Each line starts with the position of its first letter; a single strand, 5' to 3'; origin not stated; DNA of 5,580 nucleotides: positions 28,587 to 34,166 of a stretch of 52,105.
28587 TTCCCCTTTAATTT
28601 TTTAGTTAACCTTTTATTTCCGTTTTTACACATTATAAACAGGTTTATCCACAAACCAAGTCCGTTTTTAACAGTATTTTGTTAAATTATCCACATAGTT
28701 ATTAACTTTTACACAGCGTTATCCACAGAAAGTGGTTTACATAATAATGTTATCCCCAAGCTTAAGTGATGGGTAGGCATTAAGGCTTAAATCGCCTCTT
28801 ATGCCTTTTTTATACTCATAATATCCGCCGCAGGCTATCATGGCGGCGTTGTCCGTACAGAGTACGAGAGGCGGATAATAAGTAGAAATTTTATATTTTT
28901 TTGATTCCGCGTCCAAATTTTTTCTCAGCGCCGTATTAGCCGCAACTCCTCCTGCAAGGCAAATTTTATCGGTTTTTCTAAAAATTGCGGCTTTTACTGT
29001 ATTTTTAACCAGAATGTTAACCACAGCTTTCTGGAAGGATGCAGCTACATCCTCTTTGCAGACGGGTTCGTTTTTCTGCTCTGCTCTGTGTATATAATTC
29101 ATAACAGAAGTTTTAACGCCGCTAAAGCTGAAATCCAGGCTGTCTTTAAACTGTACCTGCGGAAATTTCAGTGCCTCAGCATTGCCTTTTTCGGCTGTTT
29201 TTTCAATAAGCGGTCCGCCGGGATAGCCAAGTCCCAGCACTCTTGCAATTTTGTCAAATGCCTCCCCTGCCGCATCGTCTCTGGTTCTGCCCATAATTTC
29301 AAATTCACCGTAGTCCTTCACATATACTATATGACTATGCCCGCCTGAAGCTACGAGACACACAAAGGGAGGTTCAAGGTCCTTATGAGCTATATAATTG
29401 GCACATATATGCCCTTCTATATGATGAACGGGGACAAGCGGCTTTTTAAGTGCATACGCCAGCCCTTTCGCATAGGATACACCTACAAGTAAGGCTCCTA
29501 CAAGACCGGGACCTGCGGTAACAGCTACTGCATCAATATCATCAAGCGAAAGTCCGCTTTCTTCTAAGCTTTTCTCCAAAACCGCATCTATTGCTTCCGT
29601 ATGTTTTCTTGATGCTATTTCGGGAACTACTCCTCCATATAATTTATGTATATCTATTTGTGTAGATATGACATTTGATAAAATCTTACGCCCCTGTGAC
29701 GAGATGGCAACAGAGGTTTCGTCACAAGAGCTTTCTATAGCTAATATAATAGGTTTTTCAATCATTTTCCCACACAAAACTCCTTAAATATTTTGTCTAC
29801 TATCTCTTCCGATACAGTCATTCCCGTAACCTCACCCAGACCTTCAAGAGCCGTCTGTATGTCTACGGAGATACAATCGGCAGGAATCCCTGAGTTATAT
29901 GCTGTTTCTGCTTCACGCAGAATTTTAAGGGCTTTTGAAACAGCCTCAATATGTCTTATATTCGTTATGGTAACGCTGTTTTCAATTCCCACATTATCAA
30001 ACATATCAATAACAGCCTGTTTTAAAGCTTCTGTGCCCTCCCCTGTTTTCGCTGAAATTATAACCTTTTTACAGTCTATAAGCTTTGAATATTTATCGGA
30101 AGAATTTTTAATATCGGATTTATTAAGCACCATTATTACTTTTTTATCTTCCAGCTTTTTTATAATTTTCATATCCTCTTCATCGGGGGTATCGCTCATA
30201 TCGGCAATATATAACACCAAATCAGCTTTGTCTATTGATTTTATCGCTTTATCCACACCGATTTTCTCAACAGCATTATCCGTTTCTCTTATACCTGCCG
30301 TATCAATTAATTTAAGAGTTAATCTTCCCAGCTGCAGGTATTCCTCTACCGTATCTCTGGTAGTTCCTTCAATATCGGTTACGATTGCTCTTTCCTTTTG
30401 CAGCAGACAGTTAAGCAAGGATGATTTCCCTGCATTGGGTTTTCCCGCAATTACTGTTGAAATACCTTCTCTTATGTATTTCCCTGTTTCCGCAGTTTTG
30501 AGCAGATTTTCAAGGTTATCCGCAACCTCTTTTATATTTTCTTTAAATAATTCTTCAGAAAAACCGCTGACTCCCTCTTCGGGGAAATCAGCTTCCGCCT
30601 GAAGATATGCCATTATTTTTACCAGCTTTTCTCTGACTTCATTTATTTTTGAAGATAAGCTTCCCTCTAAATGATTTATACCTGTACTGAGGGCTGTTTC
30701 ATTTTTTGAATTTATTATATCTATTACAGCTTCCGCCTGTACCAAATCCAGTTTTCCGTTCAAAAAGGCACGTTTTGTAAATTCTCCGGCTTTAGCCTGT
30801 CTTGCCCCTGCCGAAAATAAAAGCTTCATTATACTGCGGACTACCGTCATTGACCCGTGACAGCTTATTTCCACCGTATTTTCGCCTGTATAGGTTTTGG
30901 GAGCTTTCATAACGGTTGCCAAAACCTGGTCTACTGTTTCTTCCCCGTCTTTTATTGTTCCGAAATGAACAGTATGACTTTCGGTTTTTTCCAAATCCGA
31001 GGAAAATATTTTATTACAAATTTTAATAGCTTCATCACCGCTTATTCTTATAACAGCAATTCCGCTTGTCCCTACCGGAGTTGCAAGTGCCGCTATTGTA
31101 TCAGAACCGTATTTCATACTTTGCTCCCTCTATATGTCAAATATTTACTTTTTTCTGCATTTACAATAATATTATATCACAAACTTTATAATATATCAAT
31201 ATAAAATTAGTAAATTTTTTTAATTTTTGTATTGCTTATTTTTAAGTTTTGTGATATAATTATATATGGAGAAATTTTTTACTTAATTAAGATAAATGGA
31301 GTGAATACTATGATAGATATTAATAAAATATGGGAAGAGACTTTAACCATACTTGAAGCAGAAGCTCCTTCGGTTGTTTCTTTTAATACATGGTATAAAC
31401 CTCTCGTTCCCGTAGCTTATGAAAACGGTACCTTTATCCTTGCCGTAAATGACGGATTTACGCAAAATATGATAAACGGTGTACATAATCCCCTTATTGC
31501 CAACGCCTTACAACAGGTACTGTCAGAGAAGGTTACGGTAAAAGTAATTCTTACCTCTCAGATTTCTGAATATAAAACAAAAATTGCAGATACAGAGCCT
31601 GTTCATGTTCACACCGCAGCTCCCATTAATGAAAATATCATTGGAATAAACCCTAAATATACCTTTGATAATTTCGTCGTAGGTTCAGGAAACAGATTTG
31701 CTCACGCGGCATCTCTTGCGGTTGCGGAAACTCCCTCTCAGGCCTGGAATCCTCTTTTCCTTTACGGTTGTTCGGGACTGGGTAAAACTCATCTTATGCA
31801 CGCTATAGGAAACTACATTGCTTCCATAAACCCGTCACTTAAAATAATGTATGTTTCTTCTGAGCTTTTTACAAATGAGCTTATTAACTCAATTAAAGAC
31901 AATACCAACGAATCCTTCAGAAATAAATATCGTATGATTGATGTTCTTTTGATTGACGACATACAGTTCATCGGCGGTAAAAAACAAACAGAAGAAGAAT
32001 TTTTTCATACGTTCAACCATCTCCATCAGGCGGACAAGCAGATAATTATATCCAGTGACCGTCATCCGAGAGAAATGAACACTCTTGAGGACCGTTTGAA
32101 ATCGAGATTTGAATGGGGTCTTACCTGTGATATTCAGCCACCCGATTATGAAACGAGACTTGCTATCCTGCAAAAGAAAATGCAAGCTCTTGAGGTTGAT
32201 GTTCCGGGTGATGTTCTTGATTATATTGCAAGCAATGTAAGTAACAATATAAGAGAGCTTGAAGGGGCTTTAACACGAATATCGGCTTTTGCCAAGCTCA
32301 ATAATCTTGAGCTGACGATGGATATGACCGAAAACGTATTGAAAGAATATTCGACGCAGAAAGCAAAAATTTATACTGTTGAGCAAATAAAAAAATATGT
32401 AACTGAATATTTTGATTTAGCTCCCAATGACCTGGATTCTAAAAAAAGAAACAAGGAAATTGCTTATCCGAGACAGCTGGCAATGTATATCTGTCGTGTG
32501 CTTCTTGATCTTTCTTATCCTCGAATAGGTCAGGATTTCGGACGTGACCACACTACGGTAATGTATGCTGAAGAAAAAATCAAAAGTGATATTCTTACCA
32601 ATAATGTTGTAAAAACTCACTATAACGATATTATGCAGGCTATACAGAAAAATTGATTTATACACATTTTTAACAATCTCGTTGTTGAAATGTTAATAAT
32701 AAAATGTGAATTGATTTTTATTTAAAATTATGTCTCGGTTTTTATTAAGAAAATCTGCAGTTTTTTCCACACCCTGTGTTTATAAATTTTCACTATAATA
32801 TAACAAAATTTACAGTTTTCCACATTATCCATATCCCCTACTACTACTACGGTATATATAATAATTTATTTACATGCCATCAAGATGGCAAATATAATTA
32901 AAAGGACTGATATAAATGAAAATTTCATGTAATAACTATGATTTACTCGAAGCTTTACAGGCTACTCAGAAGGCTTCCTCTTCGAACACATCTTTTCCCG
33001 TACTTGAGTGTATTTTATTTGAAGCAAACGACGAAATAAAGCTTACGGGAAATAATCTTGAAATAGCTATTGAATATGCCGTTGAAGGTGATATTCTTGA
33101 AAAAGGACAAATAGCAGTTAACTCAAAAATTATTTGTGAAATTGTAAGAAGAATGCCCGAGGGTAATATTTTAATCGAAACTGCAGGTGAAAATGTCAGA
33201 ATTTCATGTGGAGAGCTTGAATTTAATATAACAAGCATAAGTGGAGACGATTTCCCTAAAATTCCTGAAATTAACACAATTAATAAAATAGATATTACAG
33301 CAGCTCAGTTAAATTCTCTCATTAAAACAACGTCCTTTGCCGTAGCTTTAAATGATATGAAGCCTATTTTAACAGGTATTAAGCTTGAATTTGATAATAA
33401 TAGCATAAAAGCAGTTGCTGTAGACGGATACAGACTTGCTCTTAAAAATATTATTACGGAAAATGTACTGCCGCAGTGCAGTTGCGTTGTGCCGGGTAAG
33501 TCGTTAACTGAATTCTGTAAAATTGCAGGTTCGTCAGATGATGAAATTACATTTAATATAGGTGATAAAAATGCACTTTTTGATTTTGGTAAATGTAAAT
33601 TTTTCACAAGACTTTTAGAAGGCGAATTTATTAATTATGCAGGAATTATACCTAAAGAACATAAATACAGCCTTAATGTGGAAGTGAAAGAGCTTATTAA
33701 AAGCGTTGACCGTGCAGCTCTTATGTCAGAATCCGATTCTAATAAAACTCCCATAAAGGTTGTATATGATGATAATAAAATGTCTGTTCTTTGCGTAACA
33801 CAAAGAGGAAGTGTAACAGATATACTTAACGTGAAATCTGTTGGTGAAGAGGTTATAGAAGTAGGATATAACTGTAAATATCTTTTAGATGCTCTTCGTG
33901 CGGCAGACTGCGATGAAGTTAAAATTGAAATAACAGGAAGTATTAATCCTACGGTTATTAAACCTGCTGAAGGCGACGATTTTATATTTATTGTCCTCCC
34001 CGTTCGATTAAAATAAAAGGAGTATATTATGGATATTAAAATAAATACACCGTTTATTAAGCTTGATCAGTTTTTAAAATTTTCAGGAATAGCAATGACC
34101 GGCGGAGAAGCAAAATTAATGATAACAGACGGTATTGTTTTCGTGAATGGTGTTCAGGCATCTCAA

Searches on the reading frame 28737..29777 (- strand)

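Call 4: search_protein_families(library=pfam, proteins=[window:28737-29777:-])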
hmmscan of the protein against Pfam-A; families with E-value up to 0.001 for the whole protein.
window:28737-29777:- (346 aa): 4 families
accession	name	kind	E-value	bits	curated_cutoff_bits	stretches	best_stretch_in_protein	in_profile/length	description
PF00814.31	TsaD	-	9.8e-100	334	24.8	1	31-315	1-263/264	tRNA N6-adenosine threonylcarbamoyltransferase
PF22521.2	HypF_C_2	-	1.3e-08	35.3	27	1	221-311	145-236/241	Carbamoyltransferase, Kae1-like Domain, second subdomain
PF02543.21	Carbam_trans_N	-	1.1e-06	28.7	24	1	233-293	265-325/346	Carbamoyltransferase N-terminus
PF01869.26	BcrAD_BadFG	-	0.00029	20.9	31.5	0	241-297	195-253/271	BadF/BadG/BcrA/BcrD ATPase family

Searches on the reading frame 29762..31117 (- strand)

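Call 4: search_protein_families(library=pfam, proteins=[window:29762-31117:-])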
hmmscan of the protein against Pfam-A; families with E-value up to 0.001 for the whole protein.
window:29762-31117:- (451 aa): 6 families
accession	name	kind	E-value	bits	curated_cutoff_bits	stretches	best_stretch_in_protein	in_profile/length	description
PF12631.12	MnmE_helical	-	3.8e-57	194.2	40.1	1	125-448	1-211/211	MnmE helical domain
PF10396.14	TrmE_N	-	1e-43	148.7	29.8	1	7-122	1-117/117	GTP-binding protein TrmE N-terminus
PF01926.29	MMR_HSR1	-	1.2e-25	90.2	21.9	1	222-333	3-113/113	50S ribosome-binding GTPase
PF02421.24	FeoB_N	-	8.1e-11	42.1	27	1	221-368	3-155/156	Ferrous iron transport protein B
PF03193.22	RsgA_GTPase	-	3.4e-06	27.5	30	0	210-280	99-172/174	RsgA GTPase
PF00350.29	Dynamin_N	-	8.7e-05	23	27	0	222-257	2-36/168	Dynamin family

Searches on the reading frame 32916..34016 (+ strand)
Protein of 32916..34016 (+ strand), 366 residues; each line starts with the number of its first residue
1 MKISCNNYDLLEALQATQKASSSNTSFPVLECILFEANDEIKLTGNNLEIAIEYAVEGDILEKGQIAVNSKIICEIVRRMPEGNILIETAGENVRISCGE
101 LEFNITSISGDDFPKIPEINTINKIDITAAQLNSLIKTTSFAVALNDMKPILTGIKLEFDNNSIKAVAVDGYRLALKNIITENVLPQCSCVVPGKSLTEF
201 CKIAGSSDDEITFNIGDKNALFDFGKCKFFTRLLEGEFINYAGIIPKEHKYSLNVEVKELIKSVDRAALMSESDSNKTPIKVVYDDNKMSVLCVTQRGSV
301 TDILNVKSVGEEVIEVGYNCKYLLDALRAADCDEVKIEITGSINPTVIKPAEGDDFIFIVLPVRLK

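Call 83: search_protein_families(library=pfam, proteins=[window:32916-34016:+], max_evalue=0.00001)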
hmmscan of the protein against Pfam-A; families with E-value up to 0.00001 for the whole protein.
window:32916-34016:+ (366 aa): 3 families
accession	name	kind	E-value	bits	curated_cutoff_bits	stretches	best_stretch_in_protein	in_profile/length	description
PF02767.21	DNA_pol3_beta_2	-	6.4e-28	97.8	27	1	127-238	2-114/116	DNA polymerase III beta subunit, central domain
PF00712.24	DNA_pol3_beta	-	2.5e-26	92.6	24.4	1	1-117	1-120/120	DNA polymerase III beta subunit, N-terminal domain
PF02768.20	DNA_pol3_beta_3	-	5.7e-19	68.5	27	1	244-364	3-121/121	DNA polymerase III beta subunit, C-terminal domain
